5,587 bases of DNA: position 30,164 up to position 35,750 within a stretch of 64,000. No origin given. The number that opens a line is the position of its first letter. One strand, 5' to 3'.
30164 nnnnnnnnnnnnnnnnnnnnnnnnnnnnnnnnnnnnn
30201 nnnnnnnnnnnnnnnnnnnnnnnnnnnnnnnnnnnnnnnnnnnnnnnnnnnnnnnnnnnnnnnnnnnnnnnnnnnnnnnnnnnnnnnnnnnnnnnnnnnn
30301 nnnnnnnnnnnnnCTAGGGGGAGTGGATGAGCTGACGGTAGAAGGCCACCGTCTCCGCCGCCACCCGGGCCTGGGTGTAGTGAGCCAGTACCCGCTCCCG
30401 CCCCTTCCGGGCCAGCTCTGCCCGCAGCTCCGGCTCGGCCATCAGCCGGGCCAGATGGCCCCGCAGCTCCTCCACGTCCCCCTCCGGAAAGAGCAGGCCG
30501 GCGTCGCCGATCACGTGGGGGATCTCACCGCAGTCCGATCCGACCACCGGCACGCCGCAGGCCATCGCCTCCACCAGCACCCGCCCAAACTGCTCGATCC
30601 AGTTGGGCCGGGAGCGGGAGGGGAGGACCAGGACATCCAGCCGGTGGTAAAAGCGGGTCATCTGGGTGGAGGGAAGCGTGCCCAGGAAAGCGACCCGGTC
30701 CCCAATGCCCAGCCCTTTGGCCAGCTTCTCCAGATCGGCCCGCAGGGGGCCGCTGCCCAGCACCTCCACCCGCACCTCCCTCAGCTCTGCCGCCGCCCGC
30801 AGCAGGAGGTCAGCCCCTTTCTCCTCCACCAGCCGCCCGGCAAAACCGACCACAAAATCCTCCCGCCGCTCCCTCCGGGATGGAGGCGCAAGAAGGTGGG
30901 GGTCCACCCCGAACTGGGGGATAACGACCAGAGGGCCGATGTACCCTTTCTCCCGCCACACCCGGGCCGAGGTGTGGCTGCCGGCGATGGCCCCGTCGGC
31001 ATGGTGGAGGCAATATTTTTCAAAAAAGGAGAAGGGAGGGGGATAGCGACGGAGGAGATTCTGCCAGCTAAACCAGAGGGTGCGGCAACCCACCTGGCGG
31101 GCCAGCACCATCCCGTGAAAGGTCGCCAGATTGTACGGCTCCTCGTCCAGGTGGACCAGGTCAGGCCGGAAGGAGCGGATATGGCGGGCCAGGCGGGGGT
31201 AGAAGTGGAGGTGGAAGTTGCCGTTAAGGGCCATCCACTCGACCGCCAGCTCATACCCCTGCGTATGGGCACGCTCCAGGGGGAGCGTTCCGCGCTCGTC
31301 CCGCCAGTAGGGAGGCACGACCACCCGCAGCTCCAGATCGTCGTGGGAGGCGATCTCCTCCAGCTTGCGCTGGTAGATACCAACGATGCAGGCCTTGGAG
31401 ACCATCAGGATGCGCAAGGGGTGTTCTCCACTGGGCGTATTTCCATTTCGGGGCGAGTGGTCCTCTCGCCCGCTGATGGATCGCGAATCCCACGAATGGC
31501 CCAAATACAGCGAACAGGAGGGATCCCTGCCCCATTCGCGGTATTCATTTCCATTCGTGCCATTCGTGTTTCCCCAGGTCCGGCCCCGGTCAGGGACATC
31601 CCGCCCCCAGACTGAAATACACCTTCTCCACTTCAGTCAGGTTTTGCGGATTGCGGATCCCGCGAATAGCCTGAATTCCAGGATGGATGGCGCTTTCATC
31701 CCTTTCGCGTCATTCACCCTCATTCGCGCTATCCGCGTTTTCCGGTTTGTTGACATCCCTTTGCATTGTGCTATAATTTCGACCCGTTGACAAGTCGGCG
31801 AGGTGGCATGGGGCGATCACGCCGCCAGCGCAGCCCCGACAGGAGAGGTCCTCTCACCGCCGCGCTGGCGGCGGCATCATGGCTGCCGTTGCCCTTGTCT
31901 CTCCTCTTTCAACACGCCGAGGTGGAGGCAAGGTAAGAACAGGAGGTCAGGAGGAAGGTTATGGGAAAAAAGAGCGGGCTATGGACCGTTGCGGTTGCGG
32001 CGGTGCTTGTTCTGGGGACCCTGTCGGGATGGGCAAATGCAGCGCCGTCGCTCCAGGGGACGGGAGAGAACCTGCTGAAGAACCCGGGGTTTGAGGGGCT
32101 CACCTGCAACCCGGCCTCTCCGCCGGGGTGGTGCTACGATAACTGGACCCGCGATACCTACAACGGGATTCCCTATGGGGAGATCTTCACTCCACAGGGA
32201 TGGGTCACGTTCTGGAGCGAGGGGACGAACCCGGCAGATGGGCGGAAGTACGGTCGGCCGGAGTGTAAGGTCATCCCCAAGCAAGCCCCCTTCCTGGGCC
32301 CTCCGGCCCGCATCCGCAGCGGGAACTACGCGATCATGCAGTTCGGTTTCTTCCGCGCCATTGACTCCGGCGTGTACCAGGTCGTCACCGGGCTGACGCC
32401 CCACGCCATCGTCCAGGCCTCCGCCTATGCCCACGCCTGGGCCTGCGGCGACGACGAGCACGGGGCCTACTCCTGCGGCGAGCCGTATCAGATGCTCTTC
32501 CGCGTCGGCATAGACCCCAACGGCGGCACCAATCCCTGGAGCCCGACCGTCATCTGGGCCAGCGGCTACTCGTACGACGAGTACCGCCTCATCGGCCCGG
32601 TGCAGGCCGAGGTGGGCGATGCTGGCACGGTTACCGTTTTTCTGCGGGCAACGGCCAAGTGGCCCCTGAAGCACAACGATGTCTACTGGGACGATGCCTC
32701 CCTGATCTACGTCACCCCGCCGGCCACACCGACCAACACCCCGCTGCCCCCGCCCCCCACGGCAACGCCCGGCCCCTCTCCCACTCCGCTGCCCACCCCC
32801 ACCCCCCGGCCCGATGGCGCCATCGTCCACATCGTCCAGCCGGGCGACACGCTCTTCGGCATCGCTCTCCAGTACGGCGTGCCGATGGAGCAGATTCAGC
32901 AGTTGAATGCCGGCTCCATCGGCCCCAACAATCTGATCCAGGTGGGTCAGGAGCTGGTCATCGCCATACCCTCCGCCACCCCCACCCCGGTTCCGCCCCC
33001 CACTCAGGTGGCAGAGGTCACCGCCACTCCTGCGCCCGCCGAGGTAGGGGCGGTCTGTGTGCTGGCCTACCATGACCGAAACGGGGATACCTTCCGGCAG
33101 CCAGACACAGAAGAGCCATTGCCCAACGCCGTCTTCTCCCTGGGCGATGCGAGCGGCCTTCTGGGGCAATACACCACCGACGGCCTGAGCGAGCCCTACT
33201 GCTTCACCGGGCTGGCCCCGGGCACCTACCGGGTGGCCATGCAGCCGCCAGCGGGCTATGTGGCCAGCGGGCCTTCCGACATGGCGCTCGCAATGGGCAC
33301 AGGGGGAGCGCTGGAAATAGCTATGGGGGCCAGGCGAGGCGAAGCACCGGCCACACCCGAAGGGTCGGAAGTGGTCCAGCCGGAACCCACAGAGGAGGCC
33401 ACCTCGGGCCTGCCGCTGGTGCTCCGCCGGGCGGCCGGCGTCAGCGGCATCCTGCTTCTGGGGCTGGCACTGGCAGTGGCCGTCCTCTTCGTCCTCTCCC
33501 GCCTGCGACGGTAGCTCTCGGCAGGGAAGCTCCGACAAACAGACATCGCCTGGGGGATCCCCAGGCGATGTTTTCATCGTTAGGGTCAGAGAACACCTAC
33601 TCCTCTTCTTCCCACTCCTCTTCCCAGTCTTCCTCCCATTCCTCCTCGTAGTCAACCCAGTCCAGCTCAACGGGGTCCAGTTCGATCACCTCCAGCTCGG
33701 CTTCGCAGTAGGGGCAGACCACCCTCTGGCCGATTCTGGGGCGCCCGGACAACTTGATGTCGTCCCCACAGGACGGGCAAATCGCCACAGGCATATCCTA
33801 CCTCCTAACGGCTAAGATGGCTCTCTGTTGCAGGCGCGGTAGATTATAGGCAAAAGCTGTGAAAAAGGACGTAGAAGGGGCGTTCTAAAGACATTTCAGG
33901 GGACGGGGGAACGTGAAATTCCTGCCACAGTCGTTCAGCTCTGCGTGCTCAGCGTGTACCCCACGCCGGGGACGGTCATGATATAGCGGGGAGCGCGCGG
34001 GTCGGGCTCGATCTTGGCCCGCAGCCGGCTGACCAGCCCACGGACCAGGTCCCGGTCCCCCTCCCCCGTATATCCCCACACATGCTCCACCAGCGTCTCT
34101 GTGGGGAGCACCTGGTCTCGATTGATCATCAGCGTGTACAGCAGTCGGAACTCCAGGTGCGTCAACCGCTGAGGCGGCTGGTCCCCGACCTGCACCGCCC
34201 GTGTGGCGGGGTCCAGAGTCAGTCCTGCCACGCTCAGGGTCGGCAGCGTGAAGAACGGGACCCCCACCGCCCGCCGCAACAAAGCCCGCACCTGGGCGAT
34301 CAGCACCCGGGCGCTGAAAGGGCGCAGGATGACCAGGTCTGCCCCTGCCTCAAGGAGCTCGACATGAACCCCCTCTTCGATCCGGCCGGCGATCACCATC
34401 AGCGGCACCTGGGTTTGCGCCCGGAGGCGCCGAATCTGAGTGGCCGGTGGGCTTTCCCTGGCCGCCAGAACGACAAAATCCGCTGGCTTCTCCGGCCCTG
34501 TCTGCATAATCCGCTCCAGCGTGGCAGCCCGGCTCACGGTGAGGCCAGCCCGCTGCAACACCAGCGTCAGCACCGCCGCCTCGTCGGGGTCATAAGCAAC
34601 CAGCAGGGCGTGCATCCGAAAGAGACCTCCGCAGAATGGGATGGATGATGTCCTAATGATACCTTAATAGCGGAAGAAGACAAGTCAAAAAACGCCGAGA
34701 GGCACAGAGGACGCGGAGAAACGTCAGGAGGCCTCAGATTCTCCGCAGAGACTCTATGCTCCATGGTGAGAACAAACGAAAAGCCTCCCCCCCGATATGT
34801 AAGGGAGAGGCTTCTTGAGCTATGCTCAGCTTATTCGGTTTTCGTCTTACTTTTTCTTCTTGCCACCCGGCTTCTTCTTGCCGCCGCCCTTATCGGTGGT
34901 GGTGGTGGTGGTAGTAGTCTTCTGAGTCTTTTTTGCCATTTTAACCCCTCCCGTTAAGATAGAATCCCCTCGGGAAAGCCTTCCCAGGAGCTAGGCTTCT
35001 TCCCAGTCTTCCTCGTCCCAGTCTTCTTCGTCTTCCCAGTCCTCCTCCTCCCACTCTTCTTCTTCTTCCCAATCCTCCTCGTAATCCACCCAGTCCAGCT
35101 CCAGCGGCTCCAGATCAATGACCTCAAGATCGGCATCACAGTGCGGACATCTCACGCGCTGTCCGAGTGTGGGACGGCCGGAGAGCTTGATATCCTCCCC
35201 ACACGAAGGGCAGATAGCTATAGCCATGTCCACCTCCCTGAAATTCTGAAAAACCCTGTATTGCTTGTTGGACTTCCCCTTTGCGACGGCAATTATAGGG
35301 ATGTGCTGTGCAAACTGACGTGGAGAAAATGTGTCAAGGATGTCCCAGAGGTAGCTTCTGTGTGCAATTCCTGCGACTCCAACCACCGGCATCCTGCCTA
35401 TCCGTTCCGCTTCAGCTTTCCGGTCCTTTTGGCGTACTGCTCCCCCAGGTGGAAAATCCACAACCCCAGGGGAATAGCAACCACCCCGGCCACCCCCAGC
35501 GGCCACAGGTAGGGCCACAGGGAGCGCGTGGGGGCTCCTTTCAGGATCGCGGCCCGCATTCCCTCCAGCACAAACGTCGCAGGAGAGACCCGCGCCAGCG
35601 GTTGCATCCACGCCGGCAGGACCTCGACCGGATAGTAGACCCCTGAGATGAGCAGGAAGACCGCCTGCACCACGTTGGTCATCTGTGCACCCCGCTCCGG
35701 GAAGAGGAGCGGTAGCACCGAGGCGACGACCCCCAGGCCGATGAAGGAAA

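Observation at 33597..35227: Two paralogous LysW-like zinc-ribbon proteins with long W/E-rich acidic tails, outside any lysine/arginine biosynthesis context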

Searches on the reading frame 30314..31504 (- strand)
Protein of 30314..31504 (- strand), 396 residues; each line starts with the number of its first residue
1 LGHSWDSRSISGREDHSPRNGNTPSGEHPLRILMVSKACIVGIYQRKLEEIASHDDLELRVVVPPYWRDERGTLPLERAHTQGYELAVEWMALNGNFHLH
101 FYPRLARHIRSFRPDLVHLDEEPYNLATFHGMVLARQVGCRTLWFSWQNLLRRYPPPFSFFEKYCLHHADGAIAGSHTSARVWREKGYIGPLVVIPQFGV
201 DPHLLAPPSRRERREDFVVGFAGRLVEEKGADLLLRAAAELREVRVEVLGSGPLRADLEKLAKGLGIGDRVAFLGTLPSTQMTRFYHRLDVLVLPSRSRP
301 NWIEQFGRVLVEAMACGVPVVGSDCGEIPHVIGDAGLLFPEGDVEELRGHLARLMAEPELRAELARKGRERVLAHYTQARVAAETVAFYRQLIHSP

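Call 3: search_protein_families(library=pfam, proteins=[window:30314-31504:-], max_evalue=0.1)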
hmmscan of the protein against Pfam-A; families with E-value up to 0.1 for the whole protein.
window:30314-31504:- (396 aa): 6 families
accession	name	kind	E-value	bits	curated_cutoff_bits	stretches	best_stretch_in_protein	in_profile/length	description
PF00534.26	Glycos_transf_1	-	7.1e-38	130.3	26.4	1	211-371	10-172/172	Glycosyl transferases group 1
PF13692.12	Glyco_trans_1_4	-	2.7e-33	115.7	27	1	217-356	2-141/142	Glycosyl transferases group 1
PF13524.12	Glyco_trans_1_2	-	2.9e-15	56.9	25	1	233-385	4-142/144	Glycosyl transferase-like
PF13439.12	Glyco_transf_4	-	6.8e-09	36.4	28.5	1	80-197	39-164/170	Glycosyltransferase Family 4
PF13579.12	Glyco_trans_4_4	-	8.5e-08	33.1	29.7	1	57-196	19-156/158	Glycosyl transferase 4-like domain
PF20706.3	GT4-conflict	-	6e-06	25.9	26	1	191-324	174-312/385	Family 4 Glycosyltransferase in conflict systems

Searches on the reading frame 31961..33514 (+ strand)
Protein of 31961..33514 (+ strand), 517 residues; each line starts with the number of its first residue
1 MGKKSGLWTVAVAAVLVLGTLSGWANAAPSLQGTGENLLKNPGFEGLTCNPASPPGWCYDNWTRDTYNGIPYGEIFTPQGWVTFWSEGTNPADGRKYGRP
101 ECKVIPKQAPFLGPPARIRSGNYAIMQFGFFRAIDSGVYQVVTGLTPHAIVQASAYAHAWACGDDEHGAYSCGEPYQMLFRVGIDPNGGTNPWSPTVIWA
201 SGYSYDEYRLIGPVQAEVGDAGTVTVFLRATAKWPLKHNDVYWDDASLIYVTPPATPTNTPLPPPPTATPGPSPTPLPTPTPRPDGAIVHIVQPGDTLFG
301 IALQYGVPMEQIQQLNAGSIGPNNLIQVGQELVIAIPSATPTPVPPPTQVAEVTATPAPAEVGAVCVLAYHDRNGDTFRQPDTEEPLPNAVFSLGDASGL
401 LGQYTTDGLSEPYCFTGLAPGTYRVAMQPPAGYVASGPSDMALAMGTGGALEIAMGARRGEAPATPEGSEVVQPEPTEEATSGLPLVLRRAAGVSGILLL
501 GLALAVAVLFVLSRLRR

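Call 3: search_protein_families(library=pfam, proteins=[window:31961-33514:+], max_evalue=0.1)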
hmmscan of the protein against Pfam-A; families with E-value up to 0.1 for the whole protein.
window:31961-33514:+ (517 aa): 3 families
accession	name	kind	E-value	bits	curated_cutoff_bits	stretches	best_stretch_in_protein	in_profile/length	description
PF01476.26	LysM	-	2.5e-14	53.4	20.9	1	290-334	1-42/43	LysM domain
PF17210.9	SdrD_B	-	1.6e-06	28.7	29.7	1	369-436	7-73/112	SdrD B-like domain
PF17802.7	SpaA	-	0.011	16.3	23.1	1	382-435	11-67/91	Prealbumin-like fold domain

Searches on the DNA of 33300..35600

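Call 72: search_rna_families(source=window, start=33300, end=35600, threshold=evalue, max_evalue=1)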
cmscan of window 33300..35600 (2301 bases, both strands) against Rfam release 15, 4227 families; matches with E-value up to 1: 0.
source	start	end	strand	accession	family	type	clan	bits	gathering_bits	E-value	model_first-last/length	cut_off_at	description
